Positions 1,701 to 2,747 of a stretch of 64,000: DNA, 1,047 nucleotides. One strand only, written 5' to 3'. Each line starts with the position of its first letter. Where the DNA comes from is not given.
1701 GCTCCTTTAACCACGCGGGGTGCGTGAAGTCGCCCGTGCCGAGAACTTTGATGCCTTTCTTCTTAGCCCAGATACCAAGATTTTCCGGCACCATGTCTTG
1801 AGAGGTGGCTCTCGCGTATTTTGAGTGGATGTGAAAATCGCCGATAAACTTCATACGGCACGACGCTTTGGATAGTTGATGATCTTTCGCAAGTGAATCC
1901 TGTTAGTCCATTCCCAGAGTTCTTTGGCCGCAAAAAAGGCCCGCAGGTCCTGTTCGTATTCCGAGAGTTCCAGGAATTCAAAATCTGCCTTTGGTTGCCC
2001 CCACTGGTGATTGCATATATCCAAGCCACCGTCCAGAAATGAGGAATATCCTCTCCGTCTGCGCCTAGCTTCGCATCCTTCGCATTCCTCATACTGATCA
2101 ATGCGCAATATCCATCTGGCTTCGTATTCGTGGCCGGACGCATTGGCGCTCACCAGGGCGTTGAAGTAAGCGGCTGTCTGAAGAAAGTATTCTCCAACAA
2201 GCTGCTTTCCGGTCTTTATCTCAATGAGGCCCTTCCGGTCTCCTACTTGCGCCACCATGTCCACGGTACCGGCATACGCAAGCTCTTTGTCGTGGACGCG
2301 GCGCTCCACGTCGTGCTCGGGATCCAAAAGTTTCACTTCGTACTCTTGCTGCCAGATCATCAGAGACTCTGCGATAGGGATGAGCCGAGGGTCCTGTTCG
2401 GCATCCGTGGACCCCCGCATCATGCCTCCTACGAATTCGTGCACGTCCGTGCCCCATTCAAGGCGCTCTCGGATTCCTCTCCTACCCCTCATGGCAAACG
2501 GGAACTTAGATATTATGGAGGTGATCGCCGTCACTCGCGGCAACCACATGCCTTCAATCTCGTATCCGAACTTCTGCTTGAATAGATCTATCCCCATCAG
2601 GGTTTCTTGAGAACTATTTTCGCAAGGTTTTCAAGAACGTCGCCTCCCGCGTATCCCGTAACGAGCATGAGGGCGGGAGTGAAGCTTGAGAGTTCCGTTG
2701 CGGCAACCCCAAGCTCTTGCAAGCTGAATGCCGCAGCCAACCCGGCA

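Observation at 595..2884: Operon pairing a PHP/EndoQ-like phosphoesterase with a PD-(D/E)XK (RecB/Cas4-like) nuclease and a small membrane protein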

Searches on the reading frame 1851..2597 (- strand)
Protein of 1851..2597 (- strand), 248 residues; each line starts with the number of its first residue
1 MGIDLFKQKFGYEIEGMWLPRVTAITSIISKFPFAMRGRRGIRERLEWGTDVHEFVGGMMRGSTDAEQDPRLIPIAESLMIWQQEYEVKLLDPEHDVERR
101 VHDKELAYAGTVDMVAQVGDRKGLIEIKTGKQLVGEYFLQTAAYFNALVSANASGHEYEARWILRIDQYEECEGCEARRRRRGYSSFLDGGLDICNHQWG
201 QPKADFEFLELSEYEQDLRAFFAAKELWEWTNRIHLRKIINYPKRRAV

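Call 3: search_protein_families(library=pfam, proteins=[window:1851-2597:-], max_evalue=0.01)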
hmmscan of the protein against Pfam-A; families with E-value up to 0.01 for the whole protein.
window:1851-2597:- (248 aa): 0 families

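Call 4: search_protein_families(library=ncbifam, proteins=[window:1851-2597:-], max_evalue=0.01)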
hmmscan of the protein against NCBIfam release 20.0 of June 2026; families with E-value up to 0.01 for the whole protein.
window:1851-2597:- (248 aa): 0 families

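Call 5: search_protein_families(library=padloc, proteins=[window:1851-2597:-], max_evalue=0.1)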
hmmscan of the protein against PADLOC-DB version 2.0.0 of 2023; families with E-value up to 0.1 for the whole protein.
window:1851-2597:- (248 aa): 4 families
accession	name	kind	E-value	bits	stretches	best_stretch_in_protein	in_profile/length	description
PDLC01250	Cas4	-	0.00041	18.7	1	83-148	38-101/168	"CAS-I,CAS-II,CAS-III,CAS-IV,CAS-V,CAS-VI; acquisition_associated"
PDLC00059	DruK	-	0.0022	15.2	1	94-132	112-150/326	PD-(D/E)XK nuclease superfamily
PDLC00943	Cas4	-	0.0046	14.9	1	100-148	58-109/180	CRISPR-associated protein Cas4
PDLC01447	Cas4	-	0.017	13.6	1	94-148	46-93/161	"CAS-I,CAS-II,CAS-III,CAS-IV,CAS-V,CAS-VI; acquisition_associated"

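Call 7: search_solved_structures(query=window:1851-2597:-, max_evalue=10, show_alignments=2)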
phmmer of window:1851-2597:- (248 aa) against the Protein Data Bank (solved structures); distinct sequences matched with E-value up to 10: 0.

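Call 8: find_homologous_proteins(query=window:1851-2597:-, max_evalue=0.001)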
Query window:1851-2597:- (248 aa): 146 proteins with E <= 0.001 among 382 candidates; the best 120 are listed.
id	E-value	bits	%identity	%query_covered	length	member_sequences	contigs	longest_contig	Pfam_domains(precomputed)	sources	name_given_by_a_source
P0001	3.6e-167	572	100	100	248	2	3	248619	-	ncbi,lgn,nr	ncbi:MAG: hypothetical protein HY458_01685 [Parcubacteria group bacterium]|nr:hypothetical protein [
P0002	1.4e-143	495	86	100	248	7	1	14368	-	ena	-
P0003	4.9e-141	486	84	100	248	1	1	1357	-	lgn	-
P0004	4.8e-139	480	82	100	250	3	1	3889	-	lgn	-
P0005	2.1e-138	478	81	100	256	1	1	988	-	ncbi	-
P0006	2.4e-135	468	80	100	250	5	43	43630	-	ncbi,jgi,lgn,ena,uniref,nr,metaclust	ncbi:MAG: hypothetical protein A3J30_00265 [Candidatus Wildermuthbacteria bacterium RIFCSPLOWO2_02_F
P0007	1.4e-117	409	72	100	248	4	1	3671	-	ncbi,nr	ncbi:MAG: hypothetical protein HY603_01215 [Parcubacteria group bacterium]|nr:hypothetical protein [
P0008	5.9e-113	394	70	100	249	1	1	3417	-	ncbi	-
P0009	6.6e-72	260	48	99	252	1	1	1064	PF12705.14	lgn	-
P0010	2.4e-71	258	47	99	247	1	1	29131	-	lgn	-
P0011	7.2e-71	256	48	98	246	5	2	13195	PF12705.14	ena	-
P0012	1.4e-70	256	48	98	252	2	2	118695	PF12705.14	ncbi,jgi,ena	-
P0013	2.5e-70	255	51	98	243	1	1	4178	PF12705.14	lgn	-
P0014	4.5e-70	254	49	98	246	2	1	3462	PF12705.14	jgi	jgi:hypothetical protein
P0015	4.9e-70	254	47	99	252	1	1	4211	PF12705.14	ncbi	-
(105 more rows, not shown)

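Call 11: find_related_loci(query=A1, collection=genome_contigs, flank=8000)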
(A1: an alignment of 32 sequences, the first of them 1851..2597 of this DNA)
Query A1 (248 aa) in genome_contigs; peptide patterns used: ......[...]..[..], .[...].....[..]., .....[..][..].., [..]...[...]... (x = any residue, [..] = any of these).
235 stretches matched a pattern; 125 encode a relative of the query (tblastn E <= 1e-3); the best 80 are kept; 80 distinct loci.
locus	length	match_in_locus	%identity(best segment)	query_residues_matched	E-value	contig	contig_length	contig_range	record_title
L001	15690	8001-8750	80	1-248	4e-139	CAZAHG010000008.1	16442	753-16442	MAG TPA_asm: uncultured Candidatus Saccharibacteria bacterium isolate SRP050083_co1_445 genome assembly, contig: NODE_14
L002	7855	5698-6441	72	1-248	7e-120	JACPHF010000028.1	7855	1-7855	MAG: Parcubacteria group bacterium isolate NC_groundwater_407_Ag_B-0.1um_51_9 GD18-4_B1_scaffold_533823, whole genome sh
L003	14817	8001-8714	48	1-244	5e-75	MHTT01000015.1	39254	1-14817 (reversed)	MAG: Candidatus Wildermuthbacteria bacterium RIFCSPHIGHO2_01_FULL_49_22b rifcsphigho2_01_scaffold_2749, whole genome sho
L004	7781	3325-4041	51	1-244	4e-73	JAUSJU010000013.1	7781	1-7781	MAG: bacterium isolate E14_metabat.bin.321 E14_k141_58667, whole genome shotgun sequence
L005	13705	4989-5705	47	1-245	2e-71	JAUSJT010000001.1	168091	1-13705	MAG: bacterium isolate E14_metabat.bin.319 E14_k141_254057, whole genome shotgun sequence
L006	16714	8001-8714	46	1-244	5e-69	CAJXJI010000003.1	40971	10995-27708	TPA_asm: uncultured bacterium isolate SRR5494785_bin.37_MetaBAT_v2.12.1_MAG genome assembly, contig: NODE_248_length_409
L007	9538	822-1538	49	1-244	8e-69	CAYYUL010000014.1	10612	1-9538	MAG TPA_asm: uncultured Candidatus Saccharibacteria bacterium isolate SRP269290_co2_270 genome assembly, contig: NODE_78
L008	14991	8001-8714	44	1-245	9e-69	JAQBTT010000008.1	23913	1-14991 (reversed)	MAG: bacterium isolate casp150-mb.125 NODE_5615_length_23913_cov_0.090325, whole genome shotgun sequence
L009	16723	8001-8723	47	1-244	8e-69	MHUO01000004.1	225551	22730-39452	MAG: Candidatus Wildermuthbacteria bacterium RIFOXYD1_FULL_50_12 rifoxyd1_full_scaffold_134, whole genome shotgun sequen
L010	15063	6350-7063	44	1-245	3e-68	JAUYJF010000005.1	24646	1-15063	MAG: Candidatus Yanofskybacteria bacterium isolate C24_metabat.bin.125 C24_k141_722585, whole genome shotgun sequence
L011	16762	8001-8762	46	1-246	1e-67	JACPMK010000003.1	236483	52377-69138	MAG: Candidatus Wildermuthbacteria bacterium isolate NC_groundwater_547_Ag_S-0.1um_45_20 S35_SO-1_scaffold_650722, whole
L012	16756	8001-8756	45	1-244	2e-67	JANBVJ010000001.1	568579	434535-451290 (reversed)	MAG: Patescibacteria group bacterium isolate AMOR_Bin_143 NODE_1_length_568579_cov_27.069264, whole genome shotgun seque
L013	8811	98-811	44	1-244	2e-67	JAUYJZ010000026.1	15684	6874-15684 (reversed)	MAG: bacterium isolate C24_metabat.bin.172 C24_k141_1028760, whole genome shotgun sequence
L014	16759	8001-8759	43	6-244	8e-67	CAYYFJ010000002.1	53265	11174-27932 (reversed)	MAG TPA_asm: uncultured Candidatus Saccharibacteria bacterium isolate binchicken_co125_814 genome assembly, contig: NODE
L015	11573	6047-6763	44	1-245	2e-66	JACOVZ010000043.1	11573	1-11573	MAG: Candidatus Wildermuthbacteria bacterium isolate NC_groundwater_113_Ag_S-0.2um_46_29 S_p2_S4_170907_scaffold_2017459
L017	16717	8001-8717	44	1-245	9e-66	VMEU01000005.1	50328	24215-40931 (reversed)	MAG: Parcubacteria group bacterium Greene0416_39 Greene041639_scaffold_888, whole genome shotgun sequence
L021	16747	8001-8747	45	1-244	9e-65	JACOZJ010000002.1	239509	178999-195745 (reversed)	MAG: Candidatus Wildermuthbacteria bacterium isolate NC_groundwater_202_Ag_S-0.1um_47_23 S4_GD2017_2_S1_scaffold_14, who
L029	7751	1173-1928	40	1-244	7e-62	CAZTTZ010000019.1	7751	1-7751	MAG TPA_asm: uncultured Candidatus Saccharibacteria bacterium isolate binchicken_co19_239 genome assembly, contig: NODE_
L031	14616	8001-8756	39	1-244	5e-60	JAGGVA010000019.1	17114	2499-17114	MAG: bacterium isolate AUK088 PB_MBMC_042_c_000000000045, whole genome shotgun sequence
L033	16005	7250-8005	40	2-245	1e-60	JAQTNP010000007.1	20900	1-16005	MAG: Candidatus Paceibacterota bacterium isolate STA_67 NODE_4798_length_20900_cov_2.914456_Sandtown_A, whole genome sho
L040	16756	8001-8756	38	2-245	3e-57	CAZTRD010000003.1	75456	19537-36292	MAG TPA_asm: uncultured Candidatus Saccharibacteria bacterium isolate SRP178699_co1_515 genome assembly, contig: NODE_24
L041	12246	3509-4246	43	1-244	2e-57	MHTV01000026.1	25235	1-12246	MAG: Candidatus Wildermuthbacteria bacterium RIFCSPHIGHO2_02_FULL_45_25 rifcsphigho2_02_scaffold_2786, whole genome shot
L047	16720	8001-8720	35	3-239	2e-41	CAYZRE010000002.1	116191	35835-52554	MAG TPA_asm: uncultured Candidatus Saccharibacteria bacterium isolate SRP136066_co1_227 genome assembly, contig: NODE_78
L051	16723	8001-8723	36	6-239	4e-40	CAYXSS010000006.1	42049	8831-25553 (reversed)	MAG TPA_asm: uncultured Candidatus Saccharibacteria bacterium isolate SRP093762_co1_76 genome assembly, contig: NODE_568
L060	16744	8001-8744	35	6-239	9e-38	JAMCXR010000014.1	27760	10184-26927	MAG: Patescibacteria group bacterium isolate FK_Sedi_B_Bin.401 NODE_5381_length_27760_cov_5.61828, whole genome shotgun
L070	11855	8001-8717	37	6-239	5e-36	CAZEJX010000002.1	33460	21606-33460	MAG TPA_asm: uncultured Candidatus Saccharibacteria bacterium isolate SRP273308_co1_406 genome assembly, contig: NODE_12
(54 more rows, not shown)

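Call 15: search_protein_families(library=pfam, proteins=[L004:4047-4418:+, L012:8763-9092:+, L008:8741-9076:+, L033:8013-8567:+, L031:8804-9184:+, L031:9181-9534:+, L041:4356-4709:+, L003:9402-9743:+, L003:8663-9082:+, L013:1263-1691:+], max_evalue=0.01)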
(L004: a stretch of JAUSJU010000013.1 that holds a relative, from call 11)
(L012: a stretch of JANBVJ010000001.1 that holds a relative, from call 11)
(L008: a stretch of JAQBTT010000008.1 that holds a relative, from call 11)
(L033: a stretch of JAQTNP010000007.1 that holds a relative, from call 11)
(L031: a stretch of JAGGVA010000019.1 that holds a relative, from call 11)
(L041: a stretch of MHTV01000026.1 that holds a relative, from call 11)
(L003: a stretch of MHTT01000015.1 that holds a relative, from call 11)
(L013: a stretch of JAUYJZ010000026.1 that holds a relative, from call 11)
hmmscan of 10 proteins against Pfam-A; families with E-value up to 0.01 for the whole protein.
L004:4047-4418:+ (123 aa): 0 families

L012:8763-9092:+ (109 aa): 0 families

L008:8741-9076:+ (111 aa): 0 families

L033:8013-8567:+ (184 aa): 2 families
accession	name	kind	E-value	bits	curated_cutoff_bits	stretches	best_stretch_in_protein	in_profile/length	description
PF01966.28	HD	-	5.3e-12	46.5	22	1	20-109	2-111/116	HD domain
PF08668.18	HDOD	-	0.0011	18.9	22.9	1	11-53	87-130/196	HDOD domain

L031:8804-9184:+ (126 aa): 1 family
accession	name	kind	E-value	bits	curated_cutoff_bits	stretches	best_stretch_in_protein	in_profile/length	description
PF05168.19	HEPN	-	1.1e-20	74.4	22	1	5-124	3-115/117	HEPN domain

L031:9181-9534:+ (117 aa): 5 families
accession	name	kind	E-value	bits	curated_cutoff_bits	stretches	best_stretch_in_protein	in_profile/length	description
PF01909.29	NTP_transf_2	-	1.1e-07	32.5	21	1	30-109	2-83/93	Nucleotidyltransferase domain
PF22014.2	DUF6932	-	1.1e-05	26.3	27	1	9-87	29-104/142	Family of unknown function (DUF6932)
PF18765.7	Polbeta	-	1.3e-05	25.7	26.9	1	30-86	1-58/93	Polymerase beta, Nucleotidyltransferase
PF14792.12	DNA_pol_B_palm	-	0.0033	18.1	25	1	28-86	10-69/113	DNA polymerase beta palm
PF22600.2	MTPAP-like_central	-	0.0043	17.6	27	1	16-80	13-77/139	Poly(A) RNA polymerase, mitochondrial-like, central palm domain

L041:4356-4709:+ (117 aa): 0 families

L003:9402-9743:+ (113 aa): 1 family
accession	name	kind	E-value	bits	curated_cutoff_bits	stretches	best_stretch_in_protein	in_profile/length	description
PF06296.18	RelE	-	1.9e-06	28.6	27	1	18-99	17-92/120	RelE toxin of RelE / RelB toxin-antitoxin system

L003:8663-9082:+ (139 aa): 0 families

L013:1263-1691:+ (142 aa): 1 family
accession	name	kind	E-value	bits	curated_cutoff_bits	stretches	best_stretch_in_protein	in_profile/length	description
PF08713.17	DNA_alkylation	-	1.9e-25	90.3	21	1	5-128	1-119/213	DNA alkylation repair enzyme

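Call 23: predict_structure(alignment_id=A1)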
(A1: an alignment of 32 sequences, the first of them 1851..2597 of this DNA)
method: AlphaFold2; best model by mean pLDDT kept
length: 248 residues; sequences in the alignment: 32
mean_pLDDT: 90.3   pTM: 0.86
mean pLDDT of the five models: 90.3, 89.9, 89.4, 89.3, 89.0
residues with pLDDT >= 90: 193; 70-90: 32; 50-70: 22; < 50: 1
segments of 3 or more residues with pLDDT < 50: none
pLDDT, mean of each block of 10 residues (from residue 1): 92 96 92 55 81 94 75 93 97 94 96 97 95 93 96 74 96 95 82 93 96 97 97 96 84
secondary structure, 60 per line:
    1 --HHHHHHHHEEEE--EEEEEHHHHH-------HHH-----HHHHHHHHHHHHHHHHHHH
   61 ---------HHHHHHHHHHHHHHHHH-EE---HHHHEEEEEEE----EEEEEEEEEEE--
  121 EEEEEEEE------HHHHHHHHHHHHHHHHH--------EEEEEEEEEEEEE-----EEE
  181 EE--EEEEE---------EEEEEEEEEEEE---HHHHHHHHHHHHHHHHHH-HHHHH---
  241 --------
elements in order: H3-10 E11-14 E17-21 H22-26 H42-60 H70-86 H93-96 E97-103 E108-118 E121-128 H135-151 E160-172 E178-182 E185-189 E199-210 H214-231 H233-237

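Call 25: fold_search(model_id=the predicted structure, library=pdb)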
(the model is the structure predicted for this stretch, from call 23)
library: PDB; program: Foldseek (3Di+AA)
matches with E <= 10: 542; with E <= 0.001: 10
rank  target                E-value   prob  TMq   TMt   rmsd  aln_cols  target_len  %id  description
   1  5zyv_A                9.0e-07  1.00  0.56  0.68   4.6       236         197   14  Crystal structure of human MGME1 with single strand DNA2 and Ca2+ (released 2018-09-19)
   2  5zyt_C                9.6e-07  1.00  0.50  0.56   7.6       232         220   17  Crystal structure of human MGME1 with 3' overhang double strand DNA3 (released 2018-09-19)
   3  5zyt_B                1.0e-06  1.00  0.53  0.59   7.8       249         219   14  Crystal structure of human MGME1 with 3' overhang double strand DNA3 (released 2018-09-19)
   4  5zyw                  1.1e-06  1.00  0.52  0.55   4.8       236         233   15  The crystal structure of apo-HsMGME1 with Mn2+ (released 2018-09-19)
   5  8xa9_B                2.2e-06  1.00  0.52  0.60   5.5       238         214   15  Human MGME1 in complex with 5'-overhang DNA (released 2024-03-20)
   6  5zyt_A                2.3e-06  1.00  0.55  0.61   5.0       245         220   14  Crystal structure of human MGME1 with 3' overhang double strand DNA3 (released 2018-09-19)
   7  5zyt_D                2.6e-06  1.00  0.52  0.58   5.8       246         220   14  Crystal structure of human MGME1 with 3' overhang double strand DNA3 (released 2018-09-19)
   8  5zyu_A                5.7e-06  1.00  0.55  0.60   5.5       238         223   16  The crystal structure of humanMGME1 with single strand DNA2 (released 2018-09-19)
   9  8xa9_A                7.7e-06  1.00  0.50  0.58   5.4       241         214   15  Human MGME1 in complex with 5'-overhang DNA (released 2024-03-20)
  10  3h4r                  4.9e-04  1.00  0.43  0.48   5.9       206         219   14  Crystal structure of E. coli RecE exonuclease (released 2009-05-26)
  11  7mi4_A                1.1e-03  1.00  0.32  0.15  11.7       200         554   10  Symmetrical PAM-PAM prespacer bound Cas4/Cas1/Cas2 complex (released 2021-11-17)
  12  9kqh_A                2.4e-03  0.99  0.38  0.15   6.9       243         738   12  Crystal structure of Finegoldia magna DinG in complex with ssDNA and ADPNP (released 2025-12-03)
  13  8d3l_J                2.9e-03  0.99  0.33  0.37  10.2       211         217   11  Type I-C Cas4-Cas1-Cas2 complex bound to a PAM/PAM prespacer (released 2022-11-02)
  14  7mi5_A                3.7e-03  0.99  0.32  0.15  11.9       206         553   10  Asymmetrical PAM-Non PAM prespacer bound Cas4/Cas1/Cas2 complex (released 2021-11-17)
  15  3slp_A                3.7e-03  0.98  0.39  0.43  12.8       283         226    8  Crystal Structure of Lambda Exonuclease in Complex with a 12 BP Symmetric DNA Duplex (released 2011-07-20)
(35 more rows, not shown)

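Call 27: find_encoding_contigs(protein=window:1851-2597:-, flank=10000, max_places=3)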
Protein window:1851-2597:- (248 aa): 3 contigs read that carry it; 3 places shown.
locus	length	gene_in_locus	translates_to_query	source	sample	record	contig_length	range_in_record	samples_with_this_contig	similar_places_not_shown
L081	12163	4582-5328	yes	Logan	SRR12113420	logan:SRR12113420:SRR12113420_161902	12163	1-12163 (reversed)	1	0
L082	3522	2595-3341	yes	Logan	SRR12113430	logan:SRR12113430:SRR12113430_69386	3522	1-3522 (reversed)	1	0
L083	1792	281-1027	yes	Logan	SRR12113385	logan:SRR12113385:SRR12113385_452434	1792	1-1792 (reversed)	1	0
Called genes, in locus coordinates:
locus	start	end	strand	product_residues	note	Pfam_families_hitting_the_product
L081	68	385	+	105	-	-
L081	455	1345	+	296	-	PF02899:Phage_int_SAM_1, PF00589:Phage_integrase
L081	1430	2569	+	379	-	PF01490:Aa_trans, PF03222:Trp_Tyr_perm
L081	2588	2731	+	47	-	-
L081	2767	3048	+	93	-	PF00708:Acylphosphatase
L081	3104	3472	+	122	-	-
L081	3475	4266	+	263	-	PF01988:VIT1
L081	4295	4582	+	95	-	-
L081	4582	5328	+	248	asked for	-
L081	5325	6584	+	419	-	PF27218:MJ0043_C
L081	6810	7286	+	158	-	PF01272:GreA_GreB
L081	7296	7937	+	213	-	PF12917:YfbR-like (faint), PF13023:HD_3, PF01966:HD (weak)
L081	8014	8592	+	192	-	PF18306:LDcluster4 (weak)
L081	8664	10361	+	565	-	PF14716:HHH_8, PF00633:HHH (faint), PF14520:HHH_5, PF14791:DNA_pol_B_thumb, PF02811:PHP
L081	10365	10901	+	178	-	PF00293:NUDIX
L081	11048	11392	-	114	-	PF00453:Ribosomal_L20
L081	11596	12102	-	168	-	PF05198:IF3_N, PF00707:IF3_C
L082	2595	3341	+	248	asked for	-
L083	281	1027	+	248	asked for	-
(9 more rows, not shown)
